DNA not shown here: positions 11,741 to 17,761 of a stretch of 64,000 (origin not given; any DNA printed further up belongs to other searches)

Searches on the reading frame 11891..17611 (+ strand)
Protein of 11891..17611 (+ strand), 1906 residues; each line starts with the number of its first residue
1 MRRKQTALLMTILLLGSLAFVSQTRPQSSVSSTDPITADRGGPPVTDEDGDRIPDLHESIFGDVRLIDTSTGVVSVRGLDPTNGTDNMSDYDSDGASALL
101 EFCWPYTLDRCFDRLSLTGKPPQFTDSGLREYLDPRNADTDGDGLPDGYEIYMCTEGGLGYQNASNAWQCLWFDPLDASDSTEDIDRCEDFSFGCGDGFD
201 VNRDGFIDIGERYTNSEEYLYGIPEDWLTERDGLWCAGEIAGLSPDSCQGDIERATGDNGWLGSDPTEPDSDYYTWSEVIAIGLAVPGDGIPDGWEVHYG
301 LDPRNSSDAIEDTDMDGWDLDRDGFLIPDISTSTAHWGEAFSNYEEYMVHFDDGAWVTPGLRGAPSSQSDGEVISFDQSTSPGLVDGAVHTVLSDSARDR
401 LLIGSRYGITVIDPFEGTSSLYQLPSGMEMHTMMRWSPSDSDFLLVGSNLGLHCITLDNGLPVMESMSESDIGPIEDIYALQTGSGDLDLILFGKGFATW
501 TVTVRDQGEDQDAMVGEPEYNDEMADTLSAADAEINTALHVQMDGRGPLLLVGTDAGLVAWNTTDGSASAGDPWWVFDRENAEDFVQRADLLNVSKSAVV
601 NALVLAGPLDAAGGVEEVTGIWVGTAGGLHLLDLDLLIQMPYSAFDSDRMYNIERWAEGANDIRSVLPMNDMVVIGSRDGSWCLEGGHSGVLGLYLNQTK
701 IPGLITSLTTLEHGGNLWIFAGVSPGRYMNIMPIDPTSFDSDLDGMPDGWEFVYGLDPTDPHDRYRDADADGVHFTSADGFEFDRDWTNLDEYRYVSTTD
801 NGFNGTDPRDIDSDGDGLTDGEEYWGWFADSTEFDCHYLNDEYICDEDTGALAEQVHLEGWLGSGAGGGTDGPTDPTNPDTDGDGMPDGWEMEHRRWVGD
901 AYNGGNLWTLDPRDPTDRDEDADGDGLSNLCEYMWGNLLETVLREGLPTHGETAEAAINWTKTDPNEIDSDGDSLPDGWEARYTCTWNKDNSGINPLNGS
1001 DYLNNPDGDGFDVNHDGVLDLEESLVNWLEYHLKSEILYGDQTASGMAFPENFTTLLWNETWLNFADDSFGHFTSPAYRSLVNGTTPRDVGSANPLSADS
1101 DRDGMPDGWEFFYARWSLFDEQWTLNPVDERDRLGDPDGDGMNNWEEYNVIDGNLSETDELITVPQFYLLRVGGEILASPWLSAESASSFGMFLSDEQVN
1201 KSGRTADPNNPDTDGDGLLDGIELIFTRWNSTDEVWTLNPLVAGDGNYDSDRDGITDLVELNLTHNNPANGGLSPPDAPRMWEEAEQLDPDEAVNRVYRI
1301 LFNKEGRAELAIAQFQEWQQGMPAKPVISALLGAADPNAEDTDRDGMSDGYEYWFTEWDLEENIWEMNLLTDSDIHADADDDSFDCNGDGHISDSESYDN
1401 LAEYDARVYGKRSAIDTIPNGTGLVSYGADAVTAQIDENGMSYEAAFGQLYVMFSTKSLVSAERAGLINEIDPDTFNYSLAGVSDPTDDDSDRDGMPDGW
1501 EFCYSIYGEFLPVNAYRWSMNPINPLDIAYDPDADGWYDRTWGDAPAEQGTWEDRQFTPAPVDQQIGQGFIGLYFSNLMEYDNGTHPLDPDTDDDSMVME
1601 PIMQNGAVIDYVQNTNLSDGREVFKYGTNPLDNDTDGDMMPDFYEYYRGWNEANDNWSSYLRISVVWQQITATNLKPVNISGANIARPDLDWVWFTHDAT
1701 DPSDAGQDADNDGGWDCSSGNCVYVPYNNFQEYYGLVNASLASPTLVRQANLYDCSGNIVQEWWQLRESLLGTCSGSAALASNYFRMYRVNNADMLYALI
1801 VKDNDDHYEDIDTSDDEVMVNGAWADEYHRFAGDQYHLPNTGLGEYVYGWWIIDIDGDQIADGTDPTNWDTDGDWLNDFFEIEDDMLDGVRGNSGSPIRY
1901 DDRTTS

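Call 6: search_protein_families(library=pfam, proteins=[window:11891-17611:+], max_evalue=0.01)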
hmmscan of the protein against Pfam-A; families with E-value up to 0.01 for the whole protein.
window:11891-17611:+ (1906 aa): 1 family
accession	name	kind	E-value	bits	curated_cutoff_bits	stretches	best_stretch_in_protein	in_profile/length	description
PF18884.5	TSP3_bac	-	0.00024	21.3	25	1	880-894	1-15/22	Bacterial TSP3 repeat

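Call 8: search_protein_families(library=ncbifam, proteins=[window:11891-17611:+], max_evalue=0.01)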
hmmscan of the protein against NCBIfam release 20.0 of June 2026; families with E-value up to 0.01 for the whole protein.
window:11891-17611:+ (1906 aa): 1 family
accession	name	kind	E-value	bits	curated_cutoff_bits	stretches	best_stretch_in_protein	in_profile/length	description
NF033765.2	gliding_CglD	equivalog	1.4e-07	29.8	400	2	734-929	201-405/1124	adventurous gliding motility lipoprotein CglD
